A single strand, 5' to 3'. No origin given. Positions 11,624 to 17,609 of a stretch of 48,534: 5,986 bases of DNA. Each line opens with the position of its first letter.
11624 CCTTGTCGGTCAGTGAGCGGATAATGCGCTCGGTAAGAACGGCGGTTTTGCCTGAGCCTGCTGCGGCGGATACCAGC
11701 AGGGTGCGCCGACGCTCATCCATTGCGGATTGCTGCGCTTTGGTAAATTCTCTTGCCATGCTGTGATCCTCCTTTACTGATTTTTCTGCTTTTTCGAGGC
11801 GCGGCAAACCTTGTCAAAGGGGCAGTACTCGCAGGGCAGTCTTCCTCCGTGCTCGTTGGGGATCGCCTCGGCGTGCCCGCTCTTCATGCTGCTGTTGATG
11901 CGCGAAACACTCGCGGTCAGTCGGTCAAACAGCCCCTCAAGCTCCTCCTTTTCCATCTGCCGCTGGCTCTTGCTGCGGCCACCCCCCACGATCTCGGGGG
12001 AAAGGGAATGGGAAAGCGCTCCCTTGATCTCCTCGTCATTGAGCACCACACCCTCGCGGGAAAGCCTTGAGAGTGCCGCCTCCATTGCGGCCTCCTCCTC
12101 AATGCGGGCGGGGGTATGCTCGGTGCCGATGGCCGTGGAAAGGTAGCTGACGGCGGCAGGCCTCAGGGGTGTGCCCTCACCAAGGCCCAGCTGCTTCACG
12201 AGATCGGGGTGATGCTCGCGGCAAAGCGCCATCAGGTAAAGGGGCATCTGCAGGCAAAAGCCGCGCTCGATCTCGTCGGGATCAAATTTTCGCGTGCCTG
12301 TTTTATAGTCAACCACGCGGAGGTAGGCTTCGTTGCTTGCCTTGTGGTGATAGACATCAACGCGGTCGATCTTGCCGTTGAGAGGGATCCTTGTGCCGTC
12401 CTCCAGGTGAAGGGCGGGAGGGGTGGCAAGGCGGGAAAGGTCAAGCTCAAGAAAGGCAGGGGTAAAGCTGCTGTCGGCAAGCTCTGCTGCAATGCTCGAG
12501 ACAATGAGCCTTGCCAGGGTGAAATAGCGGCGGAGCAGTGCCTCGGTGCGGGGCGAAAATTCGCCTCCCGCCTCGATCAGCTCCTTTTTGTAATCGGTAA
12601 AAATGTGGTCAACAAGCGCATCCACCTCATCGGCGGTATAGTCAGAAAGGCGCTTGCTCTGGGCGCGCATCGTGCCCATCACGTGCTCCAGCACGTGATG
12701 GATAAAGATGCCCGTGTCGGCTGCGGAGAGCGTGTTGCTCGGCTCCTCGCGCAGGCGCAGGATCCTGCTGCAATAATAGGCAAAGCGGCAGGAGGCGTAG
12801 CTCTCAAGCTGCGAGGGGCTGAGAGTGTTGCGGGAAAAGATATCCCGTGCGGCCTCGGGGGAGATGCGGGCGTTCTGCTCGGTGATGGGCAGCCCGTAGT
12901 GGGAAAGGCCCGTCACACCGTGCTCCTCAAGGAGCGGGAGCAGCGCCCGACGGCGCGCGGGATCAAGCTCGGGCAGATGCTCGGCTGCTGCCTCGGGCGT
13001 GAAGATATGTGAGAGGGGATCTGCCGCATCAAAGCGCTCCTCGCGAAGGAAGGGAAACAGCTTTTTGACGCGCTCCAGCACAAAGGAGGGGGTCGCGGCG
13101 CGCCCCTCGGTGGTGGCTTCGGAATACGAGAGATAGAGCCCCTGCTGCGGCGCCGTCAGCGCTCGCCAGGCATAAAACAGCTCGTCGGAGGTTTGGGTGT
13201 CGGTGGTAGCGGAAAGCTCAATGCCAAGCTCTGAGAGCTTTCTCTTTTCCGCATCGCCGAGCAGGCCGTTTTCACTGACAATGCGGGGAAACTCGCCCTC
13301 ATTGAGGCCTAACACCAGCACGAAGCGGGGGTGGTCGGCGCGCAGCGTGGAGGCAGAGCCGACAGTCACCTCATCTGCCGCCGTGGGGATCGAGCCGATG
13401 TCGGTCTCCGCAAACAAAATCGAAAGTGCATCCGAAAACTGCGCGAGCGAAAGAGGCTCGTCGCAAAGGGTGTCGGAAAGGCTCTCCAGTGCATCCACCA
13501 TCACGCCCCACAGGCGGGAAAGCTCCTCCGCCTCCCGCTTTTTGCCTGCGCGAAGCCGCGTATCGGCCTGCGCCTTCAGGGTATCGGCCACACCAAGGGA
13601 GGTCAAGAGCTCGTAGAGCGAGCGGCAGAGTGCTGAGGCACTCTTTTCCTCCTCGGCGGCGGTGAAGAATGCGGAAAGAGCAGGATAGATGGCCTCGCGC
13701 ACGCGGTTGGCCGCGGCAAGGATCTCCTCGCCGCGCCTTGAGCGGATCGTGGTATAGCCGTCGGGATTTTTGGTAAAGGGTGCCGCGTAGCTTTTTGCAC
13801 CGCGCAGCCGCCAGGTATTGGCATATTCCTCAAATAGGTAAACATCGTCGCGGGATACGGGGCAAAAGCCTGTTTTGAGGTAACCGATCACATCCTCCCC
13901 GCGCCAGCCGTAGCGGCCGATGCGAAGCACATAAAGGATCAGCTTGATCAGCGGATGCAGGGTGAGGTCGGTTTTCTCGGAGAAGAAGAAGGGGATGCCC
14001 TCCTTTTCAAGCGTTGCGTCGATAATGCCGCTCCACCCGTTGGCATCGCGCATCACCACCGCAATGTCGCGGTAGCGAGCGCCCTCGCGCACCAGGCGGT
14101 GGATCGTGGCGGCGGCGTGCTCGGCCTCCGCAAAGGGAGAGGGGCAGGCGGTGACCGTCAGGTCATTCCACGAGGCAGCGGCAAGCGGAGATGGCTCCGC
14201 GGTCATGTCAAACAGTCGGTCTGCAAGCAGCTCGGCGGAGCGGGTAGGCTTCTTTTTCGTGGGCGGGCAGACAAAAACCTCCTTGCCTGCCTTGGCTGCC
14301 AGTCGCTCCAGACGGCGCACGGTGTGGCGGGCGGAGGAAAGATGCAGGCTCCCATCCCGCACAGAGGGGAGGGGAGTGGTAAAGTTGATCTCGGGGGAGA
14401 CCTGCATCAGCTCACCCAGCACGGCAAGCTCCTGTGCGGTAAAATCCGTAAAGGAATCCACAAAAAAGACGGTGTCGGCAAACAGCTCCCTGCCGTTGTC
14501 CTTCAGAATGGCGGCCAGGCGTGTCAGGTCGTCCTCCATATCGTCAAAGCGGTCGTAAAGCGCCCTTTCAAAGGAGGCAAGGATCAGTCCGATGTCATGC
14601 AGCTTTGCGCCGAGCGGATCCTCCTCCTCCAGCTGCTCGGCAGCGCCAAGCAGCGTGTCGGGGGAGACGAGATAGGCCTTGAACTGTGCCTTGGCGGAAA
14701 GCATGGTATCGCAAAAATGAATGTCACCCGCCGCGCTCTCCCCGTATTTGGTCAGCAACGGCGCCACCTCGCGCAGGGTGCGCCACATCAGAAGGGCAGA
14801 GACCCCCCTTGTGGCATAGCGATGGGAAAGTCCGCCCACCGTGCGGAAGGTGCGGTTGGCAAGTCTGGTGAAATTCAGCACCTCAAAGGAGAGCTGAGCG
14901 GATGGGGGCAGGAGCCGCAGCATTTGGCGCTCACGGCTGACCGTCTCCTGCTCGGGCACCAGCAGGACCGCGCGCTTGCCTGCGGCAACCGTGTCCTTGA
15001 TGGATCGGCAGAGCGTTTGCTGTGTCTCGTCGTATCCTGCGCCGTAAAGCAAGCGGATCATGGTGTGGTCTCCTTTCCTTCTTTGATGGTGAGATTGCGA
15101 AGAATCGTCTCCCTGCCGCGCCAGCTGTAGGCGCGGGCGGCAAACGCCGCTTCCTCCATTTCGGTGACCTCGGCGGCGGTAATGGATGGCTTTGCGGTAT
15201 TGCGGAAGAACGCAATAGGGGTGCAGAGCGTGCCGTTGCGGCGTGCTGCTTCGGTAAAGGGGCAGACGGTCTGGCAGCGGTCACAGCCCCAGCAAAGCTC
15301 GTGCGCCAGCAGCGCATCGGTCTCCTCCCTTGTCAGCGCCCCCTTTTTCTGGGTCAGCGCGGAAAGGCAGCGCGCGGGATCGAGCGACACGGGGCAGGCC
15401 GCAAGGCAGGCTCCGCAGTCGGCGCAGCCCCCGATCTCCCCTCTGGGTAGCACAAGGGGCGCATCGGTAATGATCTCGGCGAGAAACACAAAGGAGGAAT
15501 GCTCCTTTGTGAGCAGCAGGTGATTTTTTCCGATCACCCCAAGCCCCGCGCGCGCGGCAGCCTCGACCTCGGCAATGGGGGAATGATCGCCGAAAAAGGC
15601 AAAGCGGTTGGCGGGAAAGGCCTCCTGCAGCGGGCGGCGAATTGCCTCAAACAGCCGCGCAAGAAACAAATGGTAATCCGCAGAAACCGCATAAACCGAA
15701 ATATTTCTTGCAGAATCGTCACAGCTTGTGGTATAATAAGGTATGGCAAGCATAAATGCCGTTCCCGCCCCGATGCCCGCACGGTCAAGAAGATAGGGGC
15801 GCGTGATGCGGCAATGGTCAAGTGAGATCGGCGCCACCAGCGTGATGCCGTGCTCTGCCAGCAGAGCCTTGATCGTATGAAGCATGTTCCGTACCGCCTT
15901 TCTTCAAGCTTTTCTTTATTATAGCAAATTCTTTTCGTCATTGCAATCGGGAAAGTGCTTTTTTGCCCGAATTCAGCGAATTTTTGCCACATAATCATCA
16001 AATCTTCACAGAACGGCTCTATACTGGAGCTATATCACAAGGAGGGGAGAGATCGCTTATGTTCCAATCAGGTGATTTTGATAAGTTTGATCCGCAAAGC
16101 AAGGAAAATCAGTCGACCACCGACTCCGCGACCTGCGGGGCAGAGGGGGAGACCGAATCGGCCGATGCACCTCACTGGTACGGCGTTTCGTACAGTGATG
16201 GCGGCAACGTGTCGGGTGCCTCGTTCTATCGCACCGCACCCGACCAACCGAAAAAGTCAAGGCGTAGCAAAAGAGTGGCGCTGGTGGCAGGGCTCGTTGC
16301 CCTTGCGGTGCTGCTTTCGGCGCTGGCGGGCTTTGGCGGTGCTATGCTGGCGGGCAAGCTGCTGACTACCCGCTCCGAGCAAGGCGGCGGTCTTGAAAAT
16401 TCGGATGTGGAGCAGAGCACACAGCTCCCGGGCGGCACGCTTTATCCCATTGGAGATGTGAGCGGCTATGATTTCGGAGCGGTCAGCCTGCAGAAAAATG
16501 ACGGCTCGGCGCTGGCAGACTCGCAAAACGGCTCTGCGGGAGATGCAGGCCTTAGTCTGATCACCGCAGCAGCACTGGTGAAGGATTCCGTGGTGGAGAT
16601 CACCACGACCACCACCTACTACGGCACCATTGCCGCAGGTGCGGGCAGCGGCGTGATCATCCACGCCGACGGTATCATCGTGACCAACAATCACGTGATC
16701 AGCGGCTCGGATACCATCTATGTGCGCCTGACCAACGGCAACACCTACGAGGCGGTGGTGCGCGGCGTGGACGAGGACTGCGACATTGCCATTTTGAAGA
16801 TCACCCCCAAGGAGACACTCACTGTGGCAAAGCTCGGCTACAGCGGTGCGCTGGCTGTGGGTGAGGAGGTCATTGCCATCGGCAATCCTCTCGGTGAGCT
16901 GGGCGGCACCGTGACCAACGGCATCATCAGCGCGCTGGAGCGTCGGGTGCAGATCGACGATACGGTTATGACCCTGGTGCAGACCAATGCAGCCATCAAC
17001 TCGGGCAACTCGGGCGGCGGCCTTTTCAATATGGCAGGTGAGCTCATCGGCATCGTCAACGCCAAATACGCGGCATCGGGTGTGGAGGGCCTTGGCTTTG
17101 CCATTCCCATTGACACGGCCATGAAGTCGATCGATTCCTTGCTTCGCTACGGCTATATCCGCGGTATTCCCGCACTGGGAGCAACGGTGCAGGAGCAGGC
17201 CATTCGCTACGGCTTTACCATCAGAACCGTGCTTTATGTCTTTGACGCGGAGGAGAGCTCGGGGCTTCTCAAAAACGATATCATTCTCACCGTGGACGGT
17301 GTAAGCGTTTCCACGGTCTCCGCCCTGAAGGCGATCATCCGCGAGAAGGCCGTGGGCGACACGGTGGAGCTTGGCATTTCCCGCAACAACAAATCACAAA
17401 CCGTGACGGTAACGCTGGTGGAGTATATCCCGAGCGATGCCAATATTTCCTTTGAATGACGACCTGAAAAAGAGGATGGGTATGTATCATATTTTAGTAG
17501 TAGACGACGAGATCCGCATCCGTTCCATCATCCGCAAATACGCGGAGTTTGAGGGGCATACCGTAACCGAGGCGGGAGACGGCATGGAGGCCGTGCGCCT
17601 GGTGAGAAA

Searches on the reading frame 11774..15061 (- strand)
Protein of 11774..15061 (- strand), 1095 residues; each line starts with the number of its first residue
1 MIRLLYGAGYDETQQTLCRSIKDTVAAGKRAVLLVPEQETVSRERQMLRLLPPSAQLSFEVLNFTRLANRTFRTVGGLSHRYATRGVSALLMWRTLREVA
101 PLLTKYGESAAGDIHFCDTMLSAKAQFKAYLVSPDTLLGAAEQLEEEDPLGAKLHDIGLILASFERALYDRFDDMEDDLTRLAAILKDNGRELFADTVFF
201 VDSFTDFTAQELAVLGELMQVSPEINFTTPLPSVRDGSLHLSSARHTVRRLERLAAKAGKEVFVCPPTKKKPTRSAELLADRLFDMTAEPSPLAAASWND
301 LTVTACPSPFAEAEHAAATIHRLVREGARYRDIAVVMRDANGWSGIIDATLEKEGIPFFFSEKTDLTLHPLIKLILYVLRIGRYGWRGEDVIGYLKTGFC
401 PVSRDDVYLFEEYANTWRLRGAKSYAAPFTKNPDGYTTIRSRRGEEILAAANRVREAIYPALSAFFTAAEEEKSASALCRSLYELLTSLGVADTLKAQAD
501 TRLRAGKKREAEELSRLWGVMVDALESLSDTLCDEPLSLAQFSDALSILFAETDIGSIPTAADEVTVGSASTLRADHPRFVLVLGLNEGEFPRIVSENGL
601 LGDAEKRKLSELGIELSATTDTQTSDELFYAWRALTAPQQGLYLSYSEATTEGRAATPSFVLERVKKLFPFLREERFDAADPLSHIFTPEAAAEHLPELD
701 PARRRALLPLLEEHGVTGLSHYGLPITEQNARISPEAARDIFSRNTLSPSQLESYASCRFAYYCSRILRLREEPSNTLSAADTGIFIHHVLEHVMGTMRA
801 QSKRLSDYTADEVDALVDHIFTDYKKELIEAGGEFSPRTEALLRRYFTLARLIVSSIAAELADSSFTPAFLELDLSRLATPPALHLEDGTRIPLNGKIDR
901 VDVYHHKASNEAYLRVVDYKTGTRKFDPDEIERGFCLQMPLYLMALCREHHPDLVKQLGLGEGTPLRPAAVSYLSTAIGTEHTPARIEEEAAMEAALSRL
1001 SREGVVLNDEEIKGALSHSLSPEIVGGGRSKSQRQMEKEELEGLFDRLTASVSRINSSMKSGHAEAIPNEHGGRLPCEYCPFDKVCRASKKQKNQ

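Call 73: search_protein_families(library=pfam, proteins=[window:11774-15061:-])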
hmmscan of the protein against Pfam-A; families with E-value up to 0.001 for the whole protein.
window:11774-15061:- (1095 aa): 3 families
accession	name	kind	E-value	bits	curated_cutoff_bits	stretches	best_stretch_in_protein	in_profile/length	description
PF21445.3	ADDB_N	-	2.1e-40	139.2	26.6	1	13-264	10-271/290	ADDB, N-terminal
PF12705.13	PDDEXK_1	-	2e-36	126.6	22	1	746-1087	1-247/247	PD-(D/E)XK nuclease superfamily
PF13361.12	UvrD_C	-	2.1e-06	27.8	25.6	1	307-381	48-121/350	UvrD-like helicase C-terminal domain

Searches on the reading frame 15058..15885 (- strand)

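Call 73: search_protein_families(library=pfam, proteins=[window:15058-15885:-])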
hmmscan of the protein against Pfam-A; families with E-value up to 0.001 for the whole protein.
window:15058-15885:- (275 aa): 11 families
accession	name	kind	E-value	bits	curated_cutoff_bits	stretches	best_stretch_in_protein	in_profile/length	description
PF13484.11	Fer4_16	-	1.4e-07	32.6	30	1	154-210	2-65/66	4Fe-4S double cluster binding domain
PF12838.12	Fer4_7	-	1.4e-07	32.3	27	1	154-210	2-50/52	4Fe-4S dicluster domain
PF13183.11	Fer4_8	-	4.4e-07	30.8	27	1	153-210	4-66/68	4Fe-4S dicluster domain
PF25160.1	LdpA_Fe-S-bd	-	1.8e-05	24.9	27.6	1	193-212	23-42/49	LdpA Fe-S cluster-binding domain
PF12800.12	Fer4_4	-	3.4e-05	24.3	24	0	196-210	2-16/17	4Fe-4S binding domain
PF08331.15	QueG_DUF1730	-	3.8e-05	24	25.1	1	40-100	11-76/77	Epoxyqueuosine reductase QueG, DUF1730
PF14697.11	Fer4_21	-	6.1e-05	23.5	35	1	154-213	8-56/59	4Fe-4S dicluster domain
PF13237.11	Fer4_10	-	0.00013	22.3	25.5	0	153-209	8-53/53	4Fe-4S dicluster domain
PF13187.11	Fer4_9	-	0.00018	21.9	27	0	154-209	2-48/52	4Fe-4S dicluster domain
PF00037.32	Fer4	-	0.00019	21.5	21.1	0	196-210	6-20/24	4Fe-4S binding domain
PF12837.12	Fer4_6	-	0.00046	20.5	25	0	154-166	9-21/24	4Fe-4S binding domain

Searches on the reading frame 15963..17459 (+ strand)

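Call 12: search_protein_families(library=pfam, proteins=[window:15963-17459:+])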
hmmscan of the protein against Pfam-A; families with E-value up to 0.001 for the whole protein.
window:15963-17459:+ (498 aa): 5 families
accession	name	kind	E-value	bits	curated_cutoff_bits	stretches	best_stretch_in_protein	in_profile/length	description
PF13365.12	Trypsin_2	-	1.1e-30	107.7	27.6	1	228-364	1-144/144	Trypsin-like peptidase domain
PF00089.32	Trypsin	-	1.6e-17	64.5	20.6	1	229-388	28-218/220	Trypsin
PF13180.12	PDZ_2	-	9.2e-11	42.3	27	1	431-485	26-80/80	PDZ domain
PF00595.29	PDZ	-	1.8e-05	25.4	23.2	1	405-472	12-80/81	PDZ domain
PF17820.7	PDZ_6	-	0.00038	20.6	27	0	433-472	14-52/54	PDZ domain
